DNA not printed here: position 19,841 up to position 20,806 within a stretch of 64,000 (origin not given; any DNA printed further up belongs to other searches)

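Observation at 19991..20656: SerB-like HAD protein with both metal/nucleophile motifs altered (candidate pseudo-phosphatase)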

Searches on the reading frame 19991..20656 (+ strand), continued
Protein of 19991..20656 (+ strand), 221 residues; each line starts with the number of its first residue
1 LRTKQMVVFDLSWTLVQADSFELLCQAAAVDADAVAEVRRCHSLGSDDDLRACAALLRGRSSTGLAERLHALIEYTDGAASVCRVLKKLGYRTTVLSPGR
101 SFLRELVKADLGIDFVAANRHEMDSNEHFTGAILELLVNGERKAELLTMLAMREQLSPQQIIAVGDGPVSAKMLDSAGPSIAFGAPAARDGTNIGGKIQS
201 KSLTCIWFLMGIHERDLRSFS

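Call 20: find_homologous_proteins(query=P0005, max_evalue=0.001)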
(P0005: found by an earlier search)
Query P0005 (534 aa): 175 proteins with E <= 0.001 among 8000 candidates; the best 120 are listed.
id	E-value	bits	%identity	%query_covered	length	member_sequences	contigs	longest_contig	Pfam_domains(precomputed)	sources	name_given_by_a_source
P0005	0.0e+0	1164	100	100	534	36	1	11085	PF00702.33,PF12710.14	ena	-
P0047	1.8e-212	725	74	89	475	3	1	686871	PF00702.33,PF12710.14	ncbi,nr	ncbi:hypothetical protein CCYA_CCYA05G1639 [Cyanidiococcus yangmingshanensis]|nr:hypothetical protei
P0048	1.1e-207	709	75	85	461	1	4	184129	PF00702.33,PF12710.14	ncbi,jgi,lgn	jgi:phosphoserine phosphatase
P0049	2.2e-145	503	55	88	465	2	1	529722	PF21086.4,PF00702.33,PF12710.14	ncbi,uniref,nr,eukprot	ncbi:hypothetical protein CDCA_CDCA05G1676 [Cyanidium caldarium]|uniref:Phosphoserine phosphatase AC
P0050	6.0e-69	251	43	64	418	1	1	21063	PF00702.33,PF12710.14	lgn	-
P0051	1.2e-66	244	45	56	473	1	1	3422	PF13419.13,PF00702.33,PF13740.13,PF12710.14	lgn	-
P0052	6.3e-66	241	36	84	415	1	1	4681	PF13419.13,PF00702.33,PF13740.13,PF12710.14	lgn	-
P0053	1.3e-62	230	42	57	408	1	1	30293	PF00702.33,PF13740.13,PF12710.14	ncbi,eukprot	ncbi:unnamed protein product [Agarophyton chilense]|eukprot:gb/GEZJ01002362.1/.p1 GENE.gb/GEZJ010023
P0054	1.6e-62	230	42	57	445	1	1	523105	PF00702.33,PF13740.13,PF12710.14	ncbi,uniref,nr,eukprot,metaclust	ncbi:unnamed protein product [Chondrus crispus]|uniref:phosphoserine phosphatase n=1 Tax=Chondrus cr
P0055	7.1e-61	225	40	63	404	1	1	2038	PF00702.33,PF12710.14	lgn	-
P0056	2.6e-60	223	40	64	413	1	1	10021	PF00702.33,PF13740.13,PF12710.14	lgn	-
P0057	9.9e-60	221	39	64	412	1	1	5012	PF00702.33,PF13740.13,PF12710.14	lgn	-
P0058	3.5e-57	212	41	57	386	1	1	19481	PF00702.33,PF12710.14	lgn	-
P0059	8.9e-54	201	34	84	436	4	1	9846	PF00702.33,PF13740.13,PF12710.14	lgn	-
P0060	9.0e-54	201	39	57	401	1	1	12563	PF00702.33,PF12710.14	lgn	-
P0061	1.0e-52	198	41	58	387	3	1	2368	PF00702.33,PF12710.14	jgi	-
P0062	5.1e-47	179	40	55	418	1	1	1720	PF00702.33,PF13740.13,PF12710.14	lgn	-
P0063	4.2e-44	169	38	63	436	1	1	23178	PF00702.33,PF01842.32,PF08282.19,PF13740.13,PF12710.14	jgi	jgi:phosphoserine phosphatase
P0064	3.6e-42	163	36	64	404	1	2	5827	PF21086.4,PF00702.33,PF22629.3,PF01842.32,PF08282.19,PF06888.19,PF13740.13,PF12710.14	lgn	-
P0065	3.3e-41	160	35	63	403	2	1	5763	PF21086.4,PF00702.33,PF01842.32,PF08282.19,PF13740.13,PF12710.14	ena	-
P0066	6.0e-40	156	36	63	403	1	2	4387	PF21086.4,PF00702.33,PF08282.19,PF13740.13,PF12710.14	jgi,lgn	jgi:phosphoserine phosphatase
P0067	6.5e-40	155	35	64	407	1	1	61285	PF21086.4,PF00702.33,PF22629.3,PF01842.32,PF08282.19,PF06888.19,PF13740.13,PF12710.14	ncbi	ncbi:MAG: phosphoserine phosphatase SerB [Pontibacterium sp.]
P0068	2.2e-39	154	38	63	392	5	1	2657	PF21086.4,PF00702.33,PF01842.32,PF08282.19,PF13740.13,PF12710.14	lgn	-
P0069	3.2e-39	153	35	64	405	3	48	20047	PF21086.4,PF00702.33,PF01842.32,PF08282.19,PF13740.13,PF12710.14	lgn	-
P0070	6.1e-39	152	36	64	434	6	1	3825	PF21086.4,PF00702.33,PF01842.32,PF08282.19,PF13740.13,PF12710.14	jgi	-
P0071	8.6e-39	152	37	63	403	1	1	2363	PF21086.4,PF00702.33,PF01842.32,PF08282.19,PF13740.13,PF12710.14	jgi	jgi:phosphoserine phosphatase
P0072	1.3e-38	151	37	56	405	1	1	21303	PF21086.4,PF00702.33,PF08282.19,PF13740.13,PF12710.14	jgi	jgi:phosphoserine phosphatase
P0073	1.3e-38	151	36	56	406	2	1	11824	PF21086.4,PF00702.33,PF01842.32,PF08282.19,PF13740.13,PF12710.14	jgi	jgi:phosphoserine phosphatase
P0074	4.1e-38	150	37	56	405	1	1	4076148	PF21086.4,PF00702.33,PF08282.19,PF06888.19,PF13740.13,PF12710.14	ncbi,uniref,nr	ncbi:phosphoserine phosphatase SerB [Gilvimarinus agarilyticus]|uniref:phosphoserine phosphatase Ser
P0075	5.9e-38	149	36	63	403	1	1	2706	PF21086.4,PF00702.33,PF08282.19,PF06888.19,PF13740.13,PF12710.14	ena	-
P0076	7.1e-38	149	34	69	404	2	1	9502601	PF21086.4,PF00702.33,PF01842.32,PF08282.19,PF13740.13,PF12710.14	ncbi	ncbi:MAG: phosphoserine phosphatase SerB [Myxococcales bacterium]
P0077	8.1e-38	149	33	62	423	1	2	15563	PF21086.4,PF00702.33,PF01842.32,PF08282.19,PF13740.13,PF12710.14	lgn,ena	-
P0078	9.3e-38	148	35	64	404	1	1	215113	PF13419.13,PF21086.4,PF00702.33,PF01842.32,PF08282.19,PF06888.19,PF13740.13,PF12710.14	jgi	-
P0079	1.1e-37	148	37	56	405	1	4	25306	PF21086.4,PF00702.33,PF08282.19,PF06888.19,PF13740.13,PF12710.14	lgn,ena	-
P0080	2.0e-37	147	35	57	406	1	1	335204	PF21086.4,PF00702.33,PF01842.32,PF08282.19,PF13740.13,PF12710.14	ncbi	ncbi:phosphoserine phosphatase SerB [Marinobacteraceae bacterium S3BR75-40.1]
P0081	3.8e-37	146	33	61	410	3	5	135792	PF21086.4,PF00702.33,PF08282.19,PF13740.13,PF12710.14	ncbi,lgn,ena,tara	tara:strand:- start:1751 stop:2983 length:1233 start_codon:yes stop_codon:yes gene_type:complete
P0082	3.8e-37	146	36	64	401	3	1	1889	PF21086.4,PF00702.33,PF01842.32,PF08282.19,PF13740.13,PF12710.14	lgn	-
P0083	4.7e-37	146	33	64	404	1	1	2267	PF21086.4,PF00702.33,PF01842.32,PF08282.19,PF13740.13,PF12710.14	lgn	-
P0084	5.4e-37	146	34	63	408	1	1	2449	PF21086.4,PF00702.33,PF01842.32,PF08282.19,PF06888.19,PF13740.13,PF12710.14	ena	-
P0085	5.6e-37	146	37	59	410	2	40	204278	PF21086.4,PF00702.33,PF08282.19,PF06888.19,PF12710.14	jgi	jgi:phosphoserine phosphatase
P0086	1.1e-36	145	35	63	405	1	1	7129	PF21086.4,PF00702.33,PF08282.19,PF06888.19,PF13740.13,PF12710.14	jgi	-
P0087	1.1e-36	145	35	64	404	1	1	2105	PF21086.4,PF00702.33,PF01842.32,PF08282.19,PF13740.13,PF12710.14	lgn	-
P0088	2.8e-36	143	33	68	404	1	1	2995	PF21086.4,PF00702.33,PF01842.32,PF08282.19,PF06888.19,PF13740.13,PF12710.14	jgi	jgi:phosphoserine phosphatase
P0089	3.2e-36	143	35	64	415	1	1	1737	PF21086.4,PF00702.33,PF08282.19,PF06888.19,PF13740.13,PF12710.14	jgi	jgi:phosphoserine phosphatase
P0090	3.2e-36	143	33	63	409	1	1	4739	PF21086.4,PF00702.33,PF22629.3,PF01842.32,PF08282.19,PF06888.19,PF13740.13,PF12710.14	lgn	-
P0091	4.1e-36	143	35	52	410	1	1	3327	PF21086.4,PF00702.33,PF01842.32,PF08282.19,PF13740.13,PF12710.14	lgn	-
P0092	4.6e-36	143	36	56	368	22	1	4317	PF21086.4,PF00702.33,PF01842.32,PF08282.19,PF13740.13,PF12710.14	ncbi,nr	ncbi:MAG TPA: phosphoserine phosphatase SerB, partial [Alcanivorax sp.]|nr:phosphoserine phosphatase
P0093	7.4e-36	142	34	57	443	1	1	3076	PF21086.4,PF00702.33,PF01842.32,PF08282.19,PF13740.13,PF12710.14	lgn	-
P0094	7.7e-36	142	34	64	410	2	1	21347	PF21086.4,PF00702.33,PF01842.32,PF08282.19,PF06888.19,PF13740.13,PF12710.14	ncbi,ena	-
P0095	9.8e-36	142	34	60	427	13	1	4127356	PF21086.4,PF00702.33,PF01842.32,PF08282.19,PF06888.19,PF13740.13,PF12710.14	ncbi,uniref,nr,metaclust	ncbi:ACT domain protein/phosphoserine phosphatase SerB [Acidobacterium capsulatum ATCC 51196]|uniref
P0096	2.2e-35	141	32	63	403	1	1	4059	PF00702.33,PF01842.32,PF08282.19,PF06888.19,PF13740.13,PF12710.14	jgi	-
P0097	2.7e-35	140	34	64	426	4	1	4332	PF21086.4,PF00702.33,PF01842.32,PF08282.19,PF06888.19,PF13740.13,PF12710.14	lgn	-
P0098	2.9e-35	140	31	63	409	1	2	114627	PF21086.4,PF00702.33,PF01842.32,PF08282.19,PF06888.19,PF13740.13,PF12710.14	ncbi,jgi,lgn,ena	-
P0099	3.0e-35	140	31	63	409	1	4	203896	PF21086.4,PF00702.33,PF01842.32,PF08282.19,PF06888.19,PF13740.13,PF12710.14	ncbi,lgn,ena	-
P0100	3.9e-35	140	31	63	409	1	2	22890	PF21086.4,PF00702.33,PF01842.32,PF08282.19,PF06888.19,PF13740.13,PF12710.14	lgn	-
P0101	6.8e-35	139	33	63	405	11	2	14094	PF21086.4,PF00702.33,PF01842.32,PF08282.19,PF06888.19,PF13740.13,PF12710.14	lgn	-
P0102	7.9e-35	139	33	59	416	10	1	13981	PF21086.4,PF00702.33,PF01842.32,PF08282.19,PF06888.19,PF13740.13,PF12710.14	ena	-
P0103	9.6e-35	138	33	61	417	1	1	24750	PF21086.4,PF00702.33,PF08282.19,PF06888.19,PF13740.13,PF12710.14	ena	-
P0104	1.4e-34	138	33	61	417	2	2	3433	PF21086.4,PF00702.33,PF01842.32,PF08282.19,PF06888.19,PF13740.13,PF12710.14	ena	-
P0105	2.5e-34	137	33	63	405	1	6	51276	PF21086.4,PF00702.33,PF01842.32,PF08282.19,PF06888.19,PF13740.13,PF12710.14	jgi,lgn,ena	-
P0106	3.1e-34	137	32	60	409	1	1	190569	PF21086.4,PF00702.33,PF01842.32,PF08282.19,PF06888.19,PF13740.13,PF12710.14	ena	-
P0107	3.9e-34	136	32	61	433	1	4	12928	PF21086.4,PF00702.33,PF01842.32,PF08282.19,PF13740.13,PF12710.14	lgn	-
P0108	4.8e-34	136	32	63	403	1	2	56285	PF00702.33,PF01842.32,PF08282.19,PF06888.19,PF13740.13,PF12710.14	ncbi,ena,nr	ncbi:MAG: phosphoserine phosphatase SerB [Saccharospirillaceae bacterium]|nr:phosphoserine phosphata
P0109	6.3e-34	136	31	63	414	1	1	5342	PF00702.33,PF08282.19,PF06888.19,PF13740.13,PF12710.14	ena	-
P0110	7.1e-34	136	33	56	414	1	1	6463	PF21086.4,PF00702.33,PF01842.32,PF08282.19,PF06888.19,PF13740.13,PF12710.14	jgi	jgi:phosphoserine phosphatase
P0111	7.8e-34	135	33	63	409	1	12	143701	PF21086.4,PF00702.33,PF01842.32,PF08282.19,PF06888.19,PF13740.13,PF12710.14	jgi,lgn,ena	-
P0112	1.1e-33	135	33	63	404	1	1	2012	PF21086.4,PF00702.33,PF01842.32,PF08282.19,PF06888.19,PF13740.13,PF12710.14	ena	-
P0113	1.1e-33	135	33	56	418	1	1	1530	PF21086.4,PF00702.33,PF01842.32,PF08282.19,PF06888.19,PF13740.13,PF12710.14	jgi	jgi:phosphoserine phosphatase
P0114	1.1e-33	135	34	63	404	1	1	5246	PF21086.4,PF00702.33,PF01842.32,PF08282.19,PF13740.13,PF12710.14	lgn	-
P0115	1.3e-33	135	33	56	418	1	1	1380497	PF21086.4,PF00702.33,PF01842.32,PF08282.19,PF06888.19,PF13740.13,PF12710.14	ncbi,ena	-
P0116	1.6e-33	134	32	64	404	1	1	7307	PF21086.4,PF00702.33,PF01842.32,PF08282.19,PF06888.19,PF13740.13,PF12710.14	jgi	jgi:phosphoserine phosphatase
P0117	1.7e-33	134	34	56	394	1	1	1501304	PF13419.13,PF00702.33,PF08282.19,PF13740.13,PF12710.14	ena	-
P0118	1.7e-33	134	33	63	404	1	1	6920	PF21086.4,PF00702.33,PF01842.32,PF08282.19,PF06888.19,PF13740.13,PF12710.14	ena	-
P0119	1.9e-33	134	34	56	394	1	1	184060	PF13419.13,PF00702.33,PF08282.19,PF13740.13,PF12710.14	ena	-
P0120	2.1e-33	134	33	57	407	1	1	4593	PF21086.4,PF00702.33,PF01842.32,PF08282.19,PF06888.19,PF13740.13,PF12710.14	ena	-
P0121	2.8e-33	134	38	45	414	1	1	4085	PF21086.4,PF00702.33,PF01842.32,PF08282.19,PF13740.13,PF12710.14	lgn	-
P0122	2.8e-33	134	34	56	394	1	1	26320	PF13419.13,PF00702.33,PF08282.19,PF13740.13,PF12710.14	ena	-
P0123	3.4e-33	133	32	64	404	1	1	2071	PF21086.4,PF00702.33,PF08282.19,PF13740.13,PF12710.14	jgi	jgi:phosphoserine phosphatase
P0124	5.1e-33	133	38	45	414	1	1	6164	PF21086.4,PF00702.33,PF01842.32,PF08282.19,PF13740.13,PF12710.14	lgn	-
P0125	5.1e-33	133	33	56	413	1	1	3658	PF21086.4,PF00702.33,PF08282.19,PF06888.19,PF13740.13,PF12710.14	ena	-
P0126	5.7e-33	133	33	56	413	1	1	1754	PF21086.4,PF00702.33,PF08282.19,PF06888.19,PF13740.13,PF12710.14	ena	-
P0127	5.7e-33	133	33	56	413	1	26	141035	PF21086.4,PF00702.33,PF08282.19,PF06888.19,PF13740.13,PF12710.14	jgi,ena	jgi:phosphoserine phosphatase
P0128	5.8e-33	133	33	56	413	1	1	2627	PF21086.4,PF00702.33,PF08282.19,PF06888.19,PF13740.13,PF12710.14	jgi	-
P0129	7.8e-33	132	33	56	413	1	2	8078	PF21086.4,PF00702.33,PF08282.19,PF06888.19,PF13740.13,PF12710.14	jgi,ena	-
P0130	9.7e-33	132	34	56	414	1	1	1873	PF21086.4,PF00702.33,PF08282.19,PF06888.19,PF13740.13,PF12710.14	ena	-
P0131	1.1e-32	132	33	56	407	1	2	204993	PF21086.4,PF00702.33,PF08282.19,PF06888.19,PF13740.13,PF12710.14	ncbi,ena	-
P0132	1.6e-32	131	33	56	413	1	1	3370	PF21086.4,PF00702.33,PF08282.19,PF06888.19,PF13740.13,PF12710.14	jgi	-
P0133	1.6e-32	131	30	65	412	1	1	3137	PF21086.4,PF00702.33,PF01842.32,PF08282.19,PF06888.19,PF13740.13,PF12710.14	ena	-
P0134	1.8e-32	131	33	56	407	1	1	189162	PF21086.4,PF00702.33,PF01842.32,PF08282.19,PF06888.19,PF13740.13,PF12710.14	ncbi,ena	-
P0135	2.0e-32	131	33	56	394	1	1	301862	PF13419.13,PF00702.33,PF08282.19,PF13740.13,PF12710.14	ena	-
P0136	2.1e-32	131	31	63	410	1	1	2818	PF21086.4,PF00702.33,PF01842.32,PF08282.19,PF13740.13,PF12710.14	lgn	-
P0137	2.8e-32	130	31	63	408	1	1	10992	PF21086.4,PF00702.33,PF01842.32,PF08282.19,PF13740.13,PF12710.14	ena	-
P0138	2.9e-32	130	31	63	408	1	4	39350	PF21086.4,PF00702.33,PF01842.32,PF08282.19,PF13740.13,PF12710.14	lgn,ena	-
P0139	3.5e-32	130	33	56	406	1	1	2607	PF21086.4,PF00702.33,PF08282.19,PF06888.19,PF13740.13,PF12710.14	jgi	jgi:phosphoserine phosphatase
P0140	3.9e-32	130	33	59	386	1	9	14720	PF21086.4,PF00702.33,PF08282.19,PF06888.19,PF13740.13,PF12710.14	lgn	-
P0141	5.0e-32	129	33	54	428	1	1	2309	PF21086.4,PF00702.33,PF01842.32,PF08282.19,PF06888.19,PF13740.13,PF12710.14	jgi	jgi:phosphoserine phosphatase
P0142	5.1e-32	129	32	56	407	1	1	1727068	PF21086.4,PF00702.33,PF08282.19,PF06888.19,PF13740.13,PF12710.14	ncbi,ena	-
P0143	5.3e-32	129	32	56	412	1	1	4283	PF21086.4,PF00702.33,PF01842.32,PF08282.19,PF13740.13,PF12710.14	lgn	-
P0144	5.3e-32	129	32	56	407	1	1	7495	PF21086.4,PF00702.33,PF01842.32,PF08282.19,PF06888.19,PF13740.13,PF12710.14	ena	-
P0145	6.6e-32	129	34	57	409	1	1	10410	PF21086.4,PF00702.33,PF01842.32,PF08282.19,PF13740.13,PF12710.14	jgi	jgi:phosphoserine phosphatase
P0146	6.6e-32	129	34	57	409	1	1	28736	PF21086.4,PF00702.33,PF01842.32,PF08282.19,PF13740.13,PF12710.14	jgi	jgi:phosphoserine phosphatase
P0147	8.5e-32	129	31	61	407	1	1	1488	PF21086.4,PF00702.33,PF08282.19,PF06888.19,PF13740.13,PF12710.14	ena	-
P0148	9.7e-32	129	29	63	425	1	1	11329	PF21086.4,PF00702.33,PF01842.32,PF08282.19,PF13740.13,PF12710.14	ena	-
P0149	1.3e-31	128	33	56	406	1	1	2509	PF21086.4,PF00702.33,PF08282.19,PF06888.19,PF13740.13,PF12710.14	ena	-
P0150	1.4e-31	128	33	56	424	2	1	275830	PF21086.4,PF00702.33,PF01842.32,PF08282.19,PF06888.19,PF13740.13,PF12710.14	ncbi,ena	-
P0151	1.9e-31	128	32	57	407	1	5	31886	PF21086.4,PF00702.33,PF08282.19,PF13740.13,PF12710.14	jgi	jgi:phosphoserine phosphatase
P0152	2.4e-31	127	33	63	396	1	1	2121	PF21086.4,PF00702.33,PF01842.32,PF08282.19,PF13740.13,PF12710.14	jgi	jgi:phosphoserine phosphatase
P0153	2.8e-31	127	30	63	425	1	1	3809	PF21086.4,PF00702.33,PF01842.32,PF08282.19,PF13740.13,PF12710.14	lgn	-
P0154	2.9e-31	127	32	56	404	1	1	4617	PF00702.33,PF08282.19,PF13740.13,PF12710.14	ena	-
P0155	3.6e-31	127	30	61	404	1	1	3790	PF21086.4,PF00702.33,PF08282.19,PF06888.19,PF13740.13,PF12710.14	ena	-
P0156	3.8e-31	127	30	61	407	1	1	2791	PF21086.4,PF00702.33,PF08282.19,PF06888.19,PF13740.13,PF12710.14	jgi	-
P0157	4.4e-31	126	31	56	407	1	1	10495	PF21086.4,PF00702.33,PF08282.19,PF13740.13,PF12710.14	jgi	jgi:phosphoserine phosphatase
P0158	8.9e-31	125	31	56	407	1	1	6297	PF21086.4,PF00702.33,PF08282.19,PF13740.13,PF12710.14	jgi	jgi:phosphoserine phosphatase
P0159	1.3e-30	125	31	65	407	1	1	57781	PF00702.33,PF01842.32,PF08282.19,PF06888.19,PF13740.13,PF12710.14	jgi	-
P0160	3.1e-30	124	28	64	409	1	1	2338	PF21086.4,PF00702.33,PF01842.32,PF08282.19,PF13740.13,PF12710.14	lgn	-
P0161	4.0e-30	123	30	56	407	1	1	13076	PF21086.4,PF00702.33,PF08282.19,PF13740.13,PF12710.14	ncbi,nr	ncbi:MAG TPA: phosphoserine phosphatase SerB [Acidobacteriaceae bacterium]|nr:phosphoserine phosphat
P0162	4.5e-30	123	34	50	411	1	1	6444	PF00702.33,PF08282.19,PF13740.13,PF12710.14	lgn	-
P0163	4.8e-30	123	32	63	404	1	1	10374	PF21086.4,PF00702.33,PF08282.19,PF13740.13,PF12710.14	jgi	-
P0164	5.3e-30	123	33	57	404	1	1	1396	PF21086.4,PF00702.33,PF22629.3,PF01842.32,PF08282.19,PF13740.13,PF12710.14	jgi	-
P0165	8.7e-30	122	32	54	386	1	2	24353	PF21086.4,PF00702.33,PF08282.19,PF06888.19,PF13740.13,PF12710.14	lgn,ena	-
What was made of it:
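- Orthologues hit ACT_6 (call 20).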

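Call 29: search_protein_representatives(protein=window:20006-20656:+)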
Query: 216 residues. Proteins with E-value up to 0.001 (for the whole library): 2116; up to 1e-10: 651; up to 1e-30: 22. The best 150 are listed.
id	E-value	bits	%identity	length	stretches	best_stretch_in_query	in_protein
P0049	2.4e-67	242.8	58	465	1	1-216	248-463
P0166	1.4e-43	165.1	45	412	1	1-212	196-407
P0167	7.2e-41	156.3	44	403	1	1-207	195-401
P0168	6.1e-40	153.3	41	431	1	1-214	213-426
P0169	6.7e-39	149.9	33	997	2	1-210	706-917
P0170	8.9e-38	146.2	34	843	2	1-212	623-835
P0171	8.1e-37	143.1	32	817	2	1-207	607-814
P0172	8.6e-37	143.0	44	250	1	1-214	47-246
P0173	2.3e-36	141.6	35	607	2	1-213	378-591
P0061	4.2e-36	140.8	47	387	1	1-179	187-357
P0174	1.4e-35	139.0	31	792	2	2-207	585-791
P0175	2.7e-35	138.1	33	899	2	2-208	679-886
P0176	2.9e-35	138.0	43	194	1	41-214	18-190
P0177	7.5e-35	136.7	41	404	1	1-212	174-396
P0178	1.2e-34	136.0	31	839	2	2-208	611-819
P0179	1.5e-34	135.7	42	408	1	1-214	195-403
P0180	4.1e-34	134.3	34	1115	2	1-214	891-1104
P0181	9.8e-34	133.0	30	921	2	1-209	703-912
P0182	5.0e-33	130.7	35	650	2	1-211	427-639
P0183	5.2e-33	130.7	34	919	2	1-210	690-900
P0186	1.2e-30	122.9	33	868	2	1-209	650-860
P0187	4.9e-30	121.0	41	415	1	2-212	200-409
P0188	7.5e-30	120.4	32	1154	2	2-212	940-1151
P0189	1.5e-29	119.4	33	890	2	1-209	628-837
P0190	1.2e-28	116.4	39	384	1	1-187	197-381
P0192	7.9e-28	113.8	32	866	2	1-209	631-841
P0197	4.4e-26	108.0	38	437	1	1-213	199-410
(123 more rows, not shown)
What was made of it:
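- Tried and rejected: The full-length parent and the exhaustive representative search were needed (calls 20, 29).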

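Call 32: list_cluster_members(proteins=[P0166, P0167, P0168, P0177, P0179, P0190, P0169, P0170, P0180, P0189])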
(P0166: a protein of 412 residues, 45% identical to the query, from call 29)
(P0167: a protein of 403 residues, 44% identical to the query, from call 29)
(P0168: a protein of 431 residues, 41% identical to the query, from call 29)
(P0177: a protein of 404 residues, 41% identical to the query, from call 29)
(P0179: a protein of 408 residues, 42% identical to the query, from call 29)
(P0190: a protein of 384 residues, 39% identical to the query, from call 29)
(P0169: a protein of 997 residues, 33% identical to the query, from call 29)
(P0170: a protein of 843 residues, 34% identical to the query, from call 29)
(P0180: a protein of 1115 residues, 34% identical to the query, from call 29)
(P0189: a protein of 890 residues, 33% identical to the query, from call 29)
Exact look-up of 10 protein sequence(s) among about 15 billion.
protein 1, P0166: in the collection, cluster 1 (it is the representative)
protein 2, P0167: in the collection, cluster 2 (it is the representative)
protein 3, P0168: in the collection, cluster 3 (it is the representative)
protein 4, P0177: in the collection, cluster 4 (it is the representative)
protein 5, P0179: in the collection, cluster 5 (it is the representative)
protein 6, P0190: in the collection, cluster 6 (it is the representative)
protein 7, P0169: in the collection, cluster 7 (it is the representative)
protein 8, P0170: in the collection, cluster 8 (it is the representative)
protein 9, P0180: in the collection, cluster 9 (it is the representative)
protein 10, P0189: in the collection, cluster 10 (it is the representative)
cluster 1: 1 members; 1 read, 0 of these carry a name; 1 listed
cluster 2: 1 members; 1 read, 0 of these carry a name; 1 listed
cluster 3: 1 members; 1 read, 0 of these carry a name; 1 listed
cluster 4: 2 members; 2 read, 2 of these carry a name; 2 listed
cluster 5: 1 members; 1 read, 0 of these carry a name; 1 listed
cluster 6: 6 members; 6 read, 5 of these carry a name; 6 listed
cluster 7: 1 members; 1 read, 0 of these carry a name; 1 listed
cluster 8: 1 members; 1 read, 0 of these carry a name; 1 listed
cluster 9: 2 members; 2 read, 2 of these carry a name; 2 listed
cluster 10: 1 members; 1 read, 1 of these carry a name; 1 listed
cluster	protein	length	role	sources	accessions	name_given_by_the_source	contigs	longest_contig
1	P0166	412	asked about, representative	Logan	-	-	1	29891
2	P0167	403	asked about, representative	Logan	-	-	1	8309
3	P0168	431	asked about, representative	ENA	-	-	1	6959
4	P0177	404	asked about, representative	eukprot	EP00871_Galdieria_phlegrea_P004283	jgi/Galph1/4856/GphlegSOOS_G3567.1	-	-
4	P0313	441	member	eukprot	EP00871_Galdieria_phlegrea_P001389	jgi/Galph1/2250/GphlegSOOS_G945.1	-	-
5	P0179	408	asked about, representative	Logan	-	-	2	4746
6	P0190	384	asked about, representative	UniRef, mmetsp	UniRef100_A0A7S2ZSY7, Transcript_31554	phosphoserine phosphatase n=1 Tax=Rhodosorus marinus TaxID=101924 RepID=A0A7S2ZSY7_9RHOD | Transcript_31554/g.122206 ORF Transcript_31554/g.122206 Transcript_31554/m.122206 ...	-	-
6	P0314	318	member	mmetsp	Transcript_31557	Transcript_31557/g.122230 ORF Transcript_31557/g.122230 Transcript_31557/m.122230 ...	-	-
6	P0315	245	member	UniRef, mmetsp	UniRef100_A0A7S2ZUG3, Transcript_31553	ACT domain-containing protein n=1 Tax=Rhodosorus marinus TaxID=101924 ... | Transcript_31553/g.122203 ORF Transcript_31553/g.122203 Transcript_31553/m.122203 ...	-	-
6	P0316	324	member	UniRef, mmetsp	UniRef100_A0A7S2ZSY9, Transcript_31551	phosphoserine phosphatase n=1 Tax=Rhodosorus marinus TaxID=101924 RepID=A0A7S2ZSY9_9RHOD | Transcript_31551/g.122195 ORF Transcript_31551/g.122195 Transcript_31551/m.122195 ...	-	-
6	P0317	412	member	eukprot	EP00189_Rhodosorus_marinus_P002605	CAMPEP_0113959822 /NCGR_PEP_ID=MMETSP0011_2-20120614/4362_1 /TAXON_ID=101924 ...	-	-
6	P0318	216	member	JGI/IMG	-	-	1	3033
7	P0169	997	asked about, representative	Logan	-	-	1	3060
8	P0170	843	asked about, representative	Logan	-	-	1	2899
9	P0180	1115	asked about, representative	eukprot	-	GHVS01029164.1.p1 GENE.GHVS01029164.1~~GHVS01029164.1.p1 ORF type:complete len:1116 ...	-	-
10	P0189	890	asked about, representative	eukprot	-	TRINITY_DN91187_c0_g1_i1.p1 TRINITY_DN91187_c0_g1~~TRINITY_DN91187_c0_g1_i1.p1 ORF ...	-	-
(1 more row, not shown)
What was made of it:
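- Taxa: Cyanidiococcus, Cyanidium, Galdieria phlegrea, Chondrus, Agarophyton and Rhodosorus (calls 20, 32).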
